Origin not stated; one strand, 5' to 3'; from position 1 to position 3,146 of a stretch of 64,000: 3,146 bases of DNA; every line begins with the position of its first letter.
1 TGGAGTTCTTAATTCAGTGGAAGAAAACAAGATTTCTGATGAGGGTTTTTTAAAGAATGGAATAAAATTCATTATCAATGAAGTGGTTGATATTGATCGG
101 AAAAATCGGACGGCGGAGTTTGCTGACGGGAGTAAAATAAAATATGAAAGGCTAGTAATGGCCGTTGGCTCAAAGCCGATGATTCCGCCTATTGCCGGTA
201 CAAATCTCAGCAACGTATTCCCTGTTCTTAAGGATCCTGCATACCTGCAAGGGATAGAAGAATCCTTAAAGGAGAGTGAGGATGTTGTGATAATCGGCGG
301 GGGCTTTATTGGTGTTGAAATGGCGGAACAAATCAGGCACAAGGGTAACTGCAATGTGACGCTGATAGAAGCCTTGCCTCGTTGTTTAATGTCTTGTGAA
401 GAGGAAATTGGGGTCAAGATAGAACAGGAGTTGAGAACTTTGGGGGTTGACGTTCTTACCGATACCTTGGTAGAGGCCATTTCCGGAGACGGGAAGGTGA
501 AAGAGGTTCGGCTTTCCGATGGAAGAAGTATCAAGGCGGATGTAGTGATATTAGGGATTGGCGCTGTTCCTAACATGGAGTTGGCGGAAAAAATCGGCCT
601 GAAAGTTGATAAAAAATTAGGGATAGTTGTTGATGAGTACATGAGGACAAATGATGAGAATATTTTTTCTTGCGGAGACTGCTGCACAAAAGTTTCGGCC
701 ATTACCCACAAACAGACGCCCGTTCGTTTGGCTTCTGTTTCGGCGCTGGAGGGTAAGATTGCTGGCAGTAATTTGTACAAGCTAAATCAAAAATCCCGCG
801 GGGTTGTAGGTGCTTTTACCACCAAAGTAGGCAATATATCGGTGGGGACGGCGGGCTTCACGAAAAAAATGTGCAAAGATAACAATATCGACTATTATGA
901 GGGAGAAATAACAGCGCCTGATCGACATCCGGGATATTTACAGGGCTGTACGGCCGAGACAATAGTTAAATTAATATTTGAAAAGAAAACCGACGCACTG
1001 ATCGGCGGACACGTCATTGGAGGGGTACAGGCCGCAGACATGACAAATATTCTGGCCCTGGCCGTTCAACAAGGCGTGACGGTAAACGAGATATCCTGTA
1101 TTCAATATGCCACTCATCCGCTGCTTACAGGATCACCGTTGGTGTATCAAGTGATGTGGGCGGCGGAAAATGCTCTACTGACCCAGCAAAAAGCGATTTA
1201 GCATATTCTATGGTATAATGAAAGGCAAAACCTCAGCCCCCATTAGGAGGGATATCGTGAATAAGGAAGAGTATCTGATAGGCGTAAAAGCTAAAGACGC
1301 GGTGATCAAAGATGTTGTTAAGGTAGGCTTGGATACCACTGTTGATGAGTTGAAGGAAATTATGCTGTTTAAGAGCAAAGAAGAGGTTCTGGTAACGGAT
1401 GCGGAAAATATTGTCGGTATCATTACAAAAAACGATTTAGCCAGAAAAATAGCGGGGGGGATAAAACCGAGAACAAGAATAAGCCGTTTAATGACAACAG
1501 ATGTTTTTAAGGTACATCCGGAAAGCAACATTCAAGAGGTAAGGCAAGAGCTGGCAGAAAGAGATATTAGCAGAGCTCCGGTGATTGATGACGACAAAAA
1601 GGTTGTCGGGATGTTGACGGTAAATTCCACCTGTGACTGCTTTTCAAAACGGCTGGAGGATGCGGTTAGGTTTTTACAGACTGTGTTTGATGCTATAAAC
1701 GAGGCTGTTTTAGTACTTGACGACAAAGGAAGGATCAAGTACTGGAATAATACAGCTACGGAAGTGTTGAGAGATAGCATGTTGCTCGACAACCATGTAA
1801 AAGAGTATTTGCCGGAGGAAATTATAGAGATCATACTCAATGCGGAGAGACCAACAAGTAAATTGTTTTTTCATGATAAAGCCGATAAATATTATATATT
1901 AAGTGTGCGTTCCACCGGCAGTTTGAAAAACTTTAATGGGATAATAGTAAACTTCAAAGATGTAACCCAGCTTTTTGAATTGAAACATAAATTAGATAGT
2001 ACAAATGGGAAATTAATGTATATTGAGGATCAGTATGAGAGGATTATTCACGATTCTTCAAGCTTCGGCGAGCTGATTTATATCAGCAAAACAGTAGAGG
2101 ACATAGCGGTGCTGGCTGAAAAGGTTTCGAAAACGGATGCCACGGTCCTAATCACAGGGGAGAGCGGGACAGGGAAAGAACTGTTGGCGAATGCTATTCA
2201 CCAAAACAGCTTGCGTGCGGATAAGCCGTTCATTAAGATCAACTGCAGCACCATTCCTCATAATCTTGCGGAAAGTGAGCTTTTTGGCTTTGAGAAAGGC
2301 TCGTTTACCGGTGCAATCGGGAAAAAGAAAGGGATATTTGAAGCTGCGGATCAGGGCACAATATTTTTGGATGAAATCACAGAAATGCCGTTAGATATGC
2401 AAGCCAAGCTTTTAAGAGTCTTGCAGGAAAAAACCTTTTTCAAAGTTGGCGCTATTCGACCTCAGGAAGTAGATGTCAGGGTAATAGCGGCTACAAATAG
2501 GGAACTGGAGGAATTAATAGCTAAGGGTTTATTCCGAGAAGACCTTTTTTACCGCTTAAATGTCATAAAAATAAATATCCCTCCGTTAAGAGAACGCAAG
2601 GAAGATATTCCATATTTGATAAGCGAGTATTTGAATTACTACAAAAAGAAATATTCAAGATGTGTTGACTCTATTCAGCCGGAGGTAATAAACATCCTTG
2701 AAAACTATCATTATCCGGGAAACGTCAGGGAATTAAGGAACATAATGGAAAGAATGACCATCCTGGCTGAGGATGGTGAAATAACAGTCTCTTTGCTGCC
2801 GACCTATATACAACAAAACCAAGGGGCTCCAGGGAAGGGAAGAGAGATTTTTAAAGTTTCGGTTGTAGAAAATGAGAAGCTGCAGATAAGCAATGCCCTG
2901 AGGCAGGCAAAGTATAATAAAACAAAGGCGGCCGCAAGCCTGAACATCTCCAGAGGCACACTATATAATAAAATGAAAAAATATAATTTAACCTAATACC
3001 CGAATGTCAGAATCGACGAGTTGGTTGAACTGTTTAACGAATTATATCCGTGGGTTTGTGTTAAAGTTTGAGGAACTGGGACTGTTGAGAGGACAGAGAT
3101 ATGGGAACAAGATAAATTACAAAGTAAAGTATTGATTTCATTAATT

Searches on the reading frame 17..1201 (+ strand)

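Call 43: search_protein_families(library=ncbifam, proteins=[window:17-1201:+], max_evalue=1e-10)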
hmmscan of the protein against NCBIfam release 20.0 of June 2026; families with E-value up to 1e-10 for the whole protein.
window:17-1201:+ (394 aa): 40 families (the best 25 are shown)
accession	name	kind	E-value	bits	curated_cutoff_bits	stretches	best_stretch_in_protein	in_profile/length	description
NF007123.0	PRK09564.1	equivalog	2.1e-63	214.6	458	1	7-368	62-427/444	CoA-disulfide reductase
TIGR03385.1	CoA_CoA_reduc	equivalog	1.8e-62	211.6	578.8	1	20-368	76-426/439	CoA-disulfide reductase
NF046103.1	NOXase_Strep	equivalog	1.9e-49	168.9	600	1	22-364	79-421/442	H2O-forming NADH oxidase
TIGR02374.1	nitri_red_nirB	equivalog_domain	1.5e-41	142.7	578.35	1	13-227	66-282/794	nitrite reductase large subunit NirB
TIGR01350.1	lipoamide_DH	equivalog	6.7e-41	140.5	408.8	1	21-370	116-443/461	dihydrolipoyl dehydrogenase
NF004943.0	PRK06292.2-1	equivalog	3e-40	138.3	432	1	14-369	101-443/456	dihydrolipoyl dehydrogenase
NF045765.1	PhenlGlyoxDHPadH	equivalog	3.2e-38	131.7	475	1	10-255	66-309/416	NADH-dependent phenylglyoxylate dehydrogenase subunit epsilon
NF041682.1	ant_diox_AndAa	equivalog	1.4e-37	129.3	650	1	22-254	81-310/406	anthranilate 1,2-dioxygenase system ferredoxin--NAD(+) reductase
TIGR02053.1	MerA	equivalog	3.7e-37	128.4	454.45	1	30-360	116-433/465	mercury(II) reductase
NF003437.0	PRK04965.1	equivalog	4.3e-37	128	392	1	22-239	80-291/378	NADH:flavorubredoxin reductase NorW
NF042949.2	3PPDioc_HcaD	equivalog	2.9e-34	118.5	450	1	10-228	65-281/386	3-phenylpropionate/cinnamic acid dioxygenase ferredoxin--NAD(+) reductase subunit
NF005884.0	PRK07846.1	equivalog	5e-34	117.7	501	1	30-371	118-441/454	mycothione reductase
TIGR01424.1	gluta_reduc_2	equivalog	5.5e-34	117.5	606.05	1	29-361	117-430/446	glutathione-disulfide reductase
NF011565.0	PRK14989.1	subfamily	5.1e-33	114.1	883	1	6-228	63-288/847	nitrite reductase large subunit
NF004776.0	PRK06116.1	equivalog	1.5e-32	113.2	480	1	8-359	100-432/450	glutathione-disulfide reductase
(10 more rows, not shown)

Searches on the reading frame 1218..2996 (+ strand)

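Call 43: search_protein_families(library=ncbifam, proteins=[window:1218-2996:+], max_evalue=1e-10)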
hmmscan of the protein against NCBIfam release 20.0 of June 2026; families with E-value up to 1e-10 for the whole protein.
window:1218-2996:+ (592 aa): 25 families
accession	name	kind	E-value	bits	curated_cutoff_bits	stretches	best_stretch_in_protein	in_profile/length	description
NF041552.1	TF_PrdR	equivalog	7.1e-162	539.7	795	1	24-590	7-577/577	sigma-54 dependent transcriptional regulator PrdR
TIGR01817.1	nifA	equivalog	9.4e-104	348.1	528.85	1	285-556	197-468/534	nif-specific transcriptional activator NifA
NF008469.0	PRK11361.1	equivalog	5.3e-97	325.4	714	1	279-591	138-456/461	acetoacetate metabolism transcriptional regulator AtoC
TIGR01818.1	ntrC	equivalog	4.8e-96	322.4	558.6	1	285-533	135-383/463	nitrogen regulation protein NR(I)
NF038308.1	RNA_repair_RtcR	equivalog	2e-94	317.4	650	1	292-590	188-517/530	RNA repair transcriptional activator RtcR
TIGR02915.1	PEP_resp_reg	equivalog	9.6e-94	314.7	502.6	1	276-591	131-444/445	PEP-CTERM-box response regulator transcription factor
NF003451.0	PRK05022.1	equivalog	1.1e-91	308.1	476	1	271-591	177-510/512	nitric oxide reductase transcriptional regulator NorR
NF050807.1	TransRegFlbDCaul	equivalog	1.4e-90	304.3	750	1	285-590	119-439/454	sigma-54-dependent transcriptional regulator FlbD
NF049963.1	RespRegFlgRCampy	domain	6.5e-89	298.7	750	1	283-591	133-429/429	fla regulon two-component system response regulator FlgR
TIGR02329.1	propionate_PrpR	equivalog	1.1e-87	294.8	499.2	1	283-588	211-526/526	propionate catabolism operon regulatory protein PrpR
NF011953.0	PRK15424.1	equivalog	1.2e-85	288.2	703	1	280-589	215-534/538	propionate catabolism operon regulatory protein PrpR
NF041946.1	LuxO_transreg_Vib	equivalog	6.2e-85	285.7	800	1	281-589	130-460/463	quorum-sensing sigma-54 dependent transcriptional regulator LuxO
NF011958.0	PRK15429.1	equivalog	4.5e-84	283.4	830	1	274-590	369-685/692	formate hydrogenlyase transcriptional activator FlhA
NF041906.1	V4R_TF_MobR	exception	9.5e-81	271.9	999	1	290-589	238-544/544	phenol degradation transcriptional regulator MobR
NF008176.1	PRK10923.1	equivalog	2.2e-80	270.5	620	1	268-534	122-388/469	nitrogen regulation protein NR(I)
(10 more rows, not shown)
